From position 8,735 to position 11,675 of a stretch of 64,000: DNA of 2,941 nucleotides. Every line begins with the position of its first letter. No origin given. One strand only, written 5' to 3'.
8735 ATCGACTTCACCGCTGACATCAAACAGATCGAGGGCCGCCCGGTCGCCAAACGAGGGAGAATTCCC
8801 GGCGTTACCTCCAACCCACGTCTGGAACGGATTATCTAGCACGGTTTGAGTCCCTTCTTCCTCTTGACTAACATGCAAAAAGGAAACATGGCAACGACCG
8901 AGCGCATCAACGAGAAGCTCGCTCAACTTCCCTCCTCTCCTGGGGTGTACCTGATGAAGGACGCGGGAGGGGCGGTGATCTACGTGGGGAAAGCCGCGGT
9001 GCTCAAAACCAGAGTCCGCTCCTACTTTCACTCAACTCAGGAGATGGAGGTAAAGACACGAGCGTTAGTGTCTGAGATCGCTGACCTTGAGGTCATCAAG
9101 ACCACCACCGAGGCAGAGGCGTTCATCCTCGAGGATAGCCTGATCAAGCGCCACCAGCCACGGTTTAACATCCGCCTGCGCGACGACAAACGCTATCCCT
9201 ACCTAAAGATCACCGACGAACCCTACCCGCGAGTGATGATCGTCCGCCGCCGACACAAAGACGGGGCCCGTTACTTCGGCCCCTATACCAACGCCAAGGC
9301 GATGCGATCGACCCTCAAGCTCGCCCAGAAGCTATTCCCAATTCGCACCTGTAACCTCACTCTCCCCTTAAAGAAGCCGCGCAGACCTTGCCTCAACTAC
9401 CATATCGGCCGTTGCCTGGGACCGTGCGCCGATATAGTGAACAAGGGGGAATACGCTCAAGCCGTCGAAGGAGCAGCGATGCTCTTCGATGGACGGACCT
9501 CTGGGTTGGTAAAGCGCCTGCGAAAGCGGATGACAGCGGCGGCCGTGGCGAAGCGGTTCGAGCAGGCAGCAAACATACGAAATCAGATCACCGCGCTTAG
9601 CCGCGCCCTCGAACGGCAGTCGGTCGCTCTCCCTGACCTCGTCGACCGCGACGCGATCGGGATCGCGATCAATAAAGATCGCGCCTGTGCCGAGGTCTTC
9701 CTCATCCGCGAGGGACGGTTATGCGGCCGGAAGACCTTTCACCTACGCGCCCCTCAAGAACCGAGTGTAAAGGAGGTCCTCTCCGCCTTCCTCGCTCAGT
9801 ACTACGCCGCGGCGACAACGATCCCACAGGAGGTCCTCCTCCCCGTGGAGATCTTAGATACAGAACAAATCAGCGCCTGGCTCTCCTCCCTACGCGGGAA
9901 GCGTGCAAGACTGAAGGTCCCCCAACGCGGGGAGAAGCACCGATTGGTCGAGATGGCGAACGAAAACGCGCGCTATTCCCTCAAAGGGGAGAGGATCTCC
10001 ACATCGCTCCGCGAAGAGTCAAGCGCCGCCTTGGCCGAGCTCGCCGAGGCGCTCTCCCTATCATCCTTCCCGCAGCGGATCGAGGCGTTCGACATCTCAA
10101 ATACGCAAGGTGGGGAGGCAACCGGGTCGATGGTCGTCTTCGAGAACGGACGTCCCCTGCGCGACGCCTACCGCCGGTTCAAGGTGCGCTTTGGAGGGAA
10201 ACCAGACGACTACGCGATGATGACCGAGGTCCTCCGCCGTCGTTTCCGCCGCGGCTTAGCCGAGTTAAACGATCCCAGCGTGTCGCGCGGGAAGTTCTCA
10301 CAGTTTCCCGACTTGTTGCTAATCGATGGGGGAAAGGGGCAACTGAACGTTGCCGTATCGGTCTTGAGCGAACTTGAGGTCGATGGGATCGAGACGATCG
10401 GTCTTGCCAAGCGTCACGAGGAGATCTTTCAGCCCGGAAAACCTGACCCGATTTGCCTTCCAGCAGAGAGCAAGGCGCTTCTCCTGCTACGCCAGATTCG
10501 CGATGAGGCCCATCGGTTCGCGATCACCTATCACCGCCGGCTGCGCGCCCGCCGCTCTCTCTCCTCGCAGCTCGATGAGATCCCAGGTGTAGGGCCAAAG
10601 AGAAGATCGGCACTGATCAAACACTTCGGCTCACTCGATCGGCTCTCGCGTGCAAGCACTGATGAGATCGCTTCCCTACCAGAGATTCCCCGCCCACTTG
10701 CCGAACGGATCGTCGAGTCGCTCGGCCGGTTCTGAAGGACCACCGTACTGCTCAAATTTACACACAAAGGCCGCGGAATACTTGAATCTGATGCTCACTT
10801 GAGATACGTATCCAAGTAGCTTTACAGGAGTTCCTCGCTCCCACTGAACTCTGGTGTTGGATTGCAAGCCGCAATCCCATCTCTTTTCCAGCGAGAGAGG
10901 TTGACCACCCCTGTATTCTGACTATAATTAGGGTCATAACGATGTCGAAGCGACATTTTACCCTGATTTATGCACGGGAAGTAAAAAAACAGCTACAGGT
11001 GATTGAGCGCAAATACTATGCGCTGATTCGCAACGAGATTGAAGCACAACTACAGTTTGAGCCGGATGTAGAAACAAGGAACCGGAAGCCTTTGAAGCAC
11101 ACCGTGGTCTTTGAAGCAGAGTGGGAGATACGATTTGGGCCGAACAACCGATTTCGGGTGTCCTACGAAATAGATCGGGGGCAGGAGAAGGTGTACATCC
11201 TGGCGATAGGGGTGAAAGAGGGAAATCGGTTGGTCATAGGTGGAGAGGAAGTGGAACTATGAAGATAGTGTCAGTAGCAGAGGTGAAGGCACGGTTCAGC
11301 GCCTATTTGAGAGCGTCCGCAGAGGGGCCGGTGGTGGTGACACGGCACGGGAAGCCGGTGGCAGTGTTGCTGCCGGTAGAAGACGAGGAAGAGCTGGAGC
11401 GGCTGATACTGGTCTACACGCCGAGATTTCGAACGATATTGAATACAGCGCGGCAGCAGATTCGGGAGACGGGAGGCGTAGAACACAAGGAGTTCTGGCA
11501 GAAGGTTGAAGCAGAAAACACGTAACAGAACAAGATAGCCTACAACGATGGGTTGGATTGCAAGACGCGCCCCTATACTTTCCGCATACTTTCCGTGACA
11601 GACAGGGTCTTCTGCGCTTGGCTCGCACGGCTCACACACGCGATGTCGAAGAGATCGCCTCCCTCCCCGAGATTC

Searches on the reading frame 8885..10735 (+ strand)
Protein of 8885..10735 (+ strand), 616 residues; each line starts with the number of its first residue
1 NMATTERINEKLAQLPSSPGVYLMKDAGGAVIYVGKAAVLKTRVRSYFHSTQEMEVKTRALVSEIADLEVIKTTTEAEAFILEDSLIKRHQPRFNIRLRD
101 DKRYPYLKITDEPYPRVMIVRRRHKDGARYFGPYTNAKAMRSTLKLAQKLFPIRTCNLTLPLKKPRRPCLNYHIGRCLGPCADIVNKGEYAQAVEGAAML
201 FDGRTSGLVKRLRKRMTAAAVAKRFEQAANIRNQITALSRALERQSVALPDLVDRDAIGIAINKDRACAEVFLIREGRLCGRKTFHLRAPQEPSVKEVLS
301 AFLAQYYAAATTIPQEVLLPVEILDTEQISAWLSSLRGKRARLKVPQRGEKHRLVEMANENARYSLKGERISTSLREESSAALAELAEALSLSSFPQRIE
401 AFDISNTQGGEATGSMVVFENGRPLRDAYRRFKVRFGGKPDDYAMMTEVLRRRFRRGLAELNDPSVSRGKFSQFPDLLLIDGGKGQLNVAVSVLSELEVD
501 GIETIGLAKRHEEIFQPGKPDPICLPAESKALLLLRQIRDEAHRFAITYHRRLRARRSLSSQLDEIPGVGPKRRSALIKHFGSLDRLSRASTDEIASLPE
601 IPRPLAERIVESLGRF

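Call 14: find_related_loci(query=window:8885-10735:+, collection=genome_contigs, flank=10000)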
Query window:8885-10735:+ (616 aa) in genome_contigs; peptide patterns used: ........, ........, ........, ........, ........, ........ (x = any residue, [..] = any of these).
254 stretches matched a pattern; 138 encode a relative of the query (tblastn E <= 1e-3); the best 80 are kept; 80 distinct loci.
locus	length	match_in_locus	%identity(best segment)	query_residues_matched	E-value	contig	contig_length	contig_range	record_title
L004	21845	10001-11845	94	1-615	0e+0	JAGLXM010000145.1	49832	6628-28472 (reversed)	MAG: Candidatus Bipolaricaulota bacterium isolate RS_12_53 ZL285.bin.53.fa_145, whole genome shotgun sequence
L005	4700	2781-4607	77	5-613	0e+0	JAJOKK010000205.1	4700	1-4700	MAG: Candidatus Bipolaricaulota bacterium isolate MAG-1260 c_000000000273, whole genome shotgun sequence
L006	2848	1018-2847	75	1-609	0e+0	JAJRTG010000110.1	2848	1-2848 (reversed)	MAG: Candidatus Neomarinimicrobiota bacterium isolate Dive96_bin1.306 k141_2403616, whole genome shotgun sequence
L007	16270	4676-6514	75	1-613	0e+0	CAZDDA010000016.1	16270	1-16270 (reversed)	MAG TPA_asm: uncultured Thermotogae bacterium isolate binchicken_co334_192 genome assembly, contig: NODE_6210_length_162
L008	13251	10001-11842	79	1-614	0e+0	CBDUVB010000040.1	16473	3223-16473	MAG TPA_asm: uncultured bacterium isolate SRR22302362_binner12_Refined_56 genome assembly, contig: ERZ25746724.1451, who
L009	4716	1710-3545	70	2-613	0e+0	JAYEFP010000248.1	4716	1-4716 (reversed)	MAG: Candidatus Bipolaricaulota bacterium isolate MAG269 MAG269_248, whole genome shotgun sequence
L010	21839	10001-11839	69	2-614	0e+0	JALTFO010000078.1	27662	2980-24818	MAG: Candidatus Bipolaricaulota bacterium isolate S014_metabat2_scaf2bin.116 S014_NODE_216_length_27662_cov_3.594443, wh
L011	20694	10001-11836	70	2-613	0e+0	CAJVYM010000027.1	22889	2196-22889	TPA_asm: uncultured bacterium isolate DRR093004_bin.53_MetaBAT_v2.12.1_MAG genome assembly, contig: NODE_1340_length_228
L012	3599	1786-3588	70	2-602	0e+0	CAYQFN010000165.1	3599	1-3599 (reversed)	MAG TPA_asm: uncultured Thermotogae bacterium isolate SRP141559_co1_153 genome assembly, contig: NODE_16950_length_3599_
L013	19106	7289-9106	70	8-613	0e+0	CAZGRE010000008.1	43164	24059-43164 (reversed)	MAG TPA_asm: uncultured Thermotogae bacterium isolate SRP338002_co1_73 genome assembly, contig: NODE_803_length_43164_co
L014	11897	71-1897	69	5-613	0e+0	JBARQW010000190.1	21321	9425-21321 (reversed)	MAG: Candidatus Bipolaricaulia bacterium isolate MFD13425_ilm_asm_bin14 k127_181910, whole genome shotgun sequence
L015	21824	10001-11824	68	8-615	0e+0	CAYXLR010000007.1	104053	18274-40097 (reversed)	MAG TPA_asm: uncultured Thermotogae bacterium isolate binchicken_co34_121 genome assembly, contig: NODE_157_length_10405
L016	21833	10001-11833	69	5-615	0e+0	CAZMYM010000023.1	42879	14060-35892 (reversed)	MAG TPA_asm: uncultured Thermotogae bacterium isolate binchicken_co243_286 genome assembly, contig: NODE_542_length_4287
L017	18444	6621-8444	66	5-613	0e+0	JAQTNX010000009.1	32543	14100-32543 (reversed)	MAG: Candidatus Bipolaricaulis sp. isolate STA_74 NODE_2614_length_32543_cov_3.533996_Sandtown_A, whole genome shotgun s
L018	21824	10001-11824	69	2-609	0e+0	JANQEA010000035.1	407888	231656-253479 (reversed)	MAG: Candidatus Bipolaricaulota bacterium isolate PL23a_bin.108 k99_679368, whole genome shotgun sequence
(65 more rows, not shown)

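Call 47: search_protein_families(library=pfam, proteins=[L004:15176-15811:+, L004:15808-16452:+, L004:13132-14013:-], max_evalue=10)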
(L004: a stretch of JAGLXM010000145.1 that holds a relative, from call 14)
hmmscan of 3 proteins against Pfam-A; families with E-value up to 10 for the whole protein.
L004:15176-15811:+ (211 aa): 2 families
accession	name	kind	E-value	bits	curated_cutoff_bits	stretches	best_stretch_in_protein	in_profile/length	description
PF13338.12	AbiEi_4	-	0.0016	19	25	1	34-54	28-48/49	Transcriptional regulator, AbiEi antitoxin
PF17194.10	AbiEi_3_N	-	0.21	12.1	26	1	36-89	34-87/93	Transcriptional regulator, AbiEi antitoxin N-terminal domain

L004:15808-16452:+ (214 aa): 2 families
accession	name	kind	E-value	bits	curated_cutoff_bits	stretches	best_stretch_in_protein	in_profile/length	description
PF08843.17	AbiEii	-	3.2e-25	89.9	22.5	1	29-197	2-175/238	Nucleotidyl transferase AbiEii toxin, Type IV TA system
PF19256.4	LAIKA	-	0.012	15.9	27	1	73-95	25-47/68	LAIKA domain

L004:13132-14013:- (293 aa): 2 families
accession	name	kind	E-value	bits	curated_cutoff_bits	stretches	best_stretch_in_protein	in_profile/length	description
PF18928.5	DUF5677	-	5.3e-05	23.8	27.1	1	51-217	10-160/166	Family of unknown function (DUF5677)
PF20605.4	Antitox_RHH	-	0.14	12.8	27.2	1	1-21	21-41/50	Antitoxin-like ribbon-helix-helix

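Call 48: search_protein_families(library=ncbifam, proteins=[L004:13132-14013:-], max_evalue=10)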
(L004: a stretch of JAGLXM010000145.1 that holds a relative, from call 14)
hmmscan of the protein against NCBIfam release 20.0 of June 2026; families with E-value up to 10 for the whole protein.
L004:13132-14013:- (293 aa): 0 families

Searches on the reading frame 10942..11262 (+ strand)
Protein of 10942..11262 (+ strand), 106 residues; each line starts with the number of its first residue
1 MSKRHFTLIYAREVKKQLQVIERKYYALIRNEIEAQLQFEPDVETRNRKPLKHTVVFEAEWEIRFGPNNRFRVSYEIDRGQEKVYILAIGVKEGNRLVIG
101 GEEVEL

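Call 9: search_protein_families(library=pfam, proteins=[window:10942-11262:+], max_evalue=0.01)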
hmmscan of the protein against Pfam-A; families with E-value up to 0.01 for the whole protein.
window:10942-11262:+ (106 aa): 1 family
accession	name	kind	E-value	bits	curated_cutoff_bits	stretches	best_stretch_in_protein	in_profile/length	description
PF05973.20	Gp49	-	0.0031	18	23.9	1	37-96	18-76/90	Phage derived protein Gp49-like (DUF891)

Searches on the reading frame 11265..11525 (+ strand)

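Call 9: search_protein_families(library=pfam, proteins=[window:11265-11525:+], max_evalue=0.01)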
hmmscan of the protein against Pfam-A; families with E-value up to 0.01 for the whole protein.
window:11265-11525:+ (86 aa): 1 family
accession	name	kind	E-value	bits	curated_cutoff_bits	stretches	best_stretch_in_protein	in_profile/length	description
PF02604.26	PhdYeFM_antitox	-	1.1e-13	51.1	29.8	1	1-46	3-50/74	Antitoxin Phd_YefM, type II toxin-antitoxin system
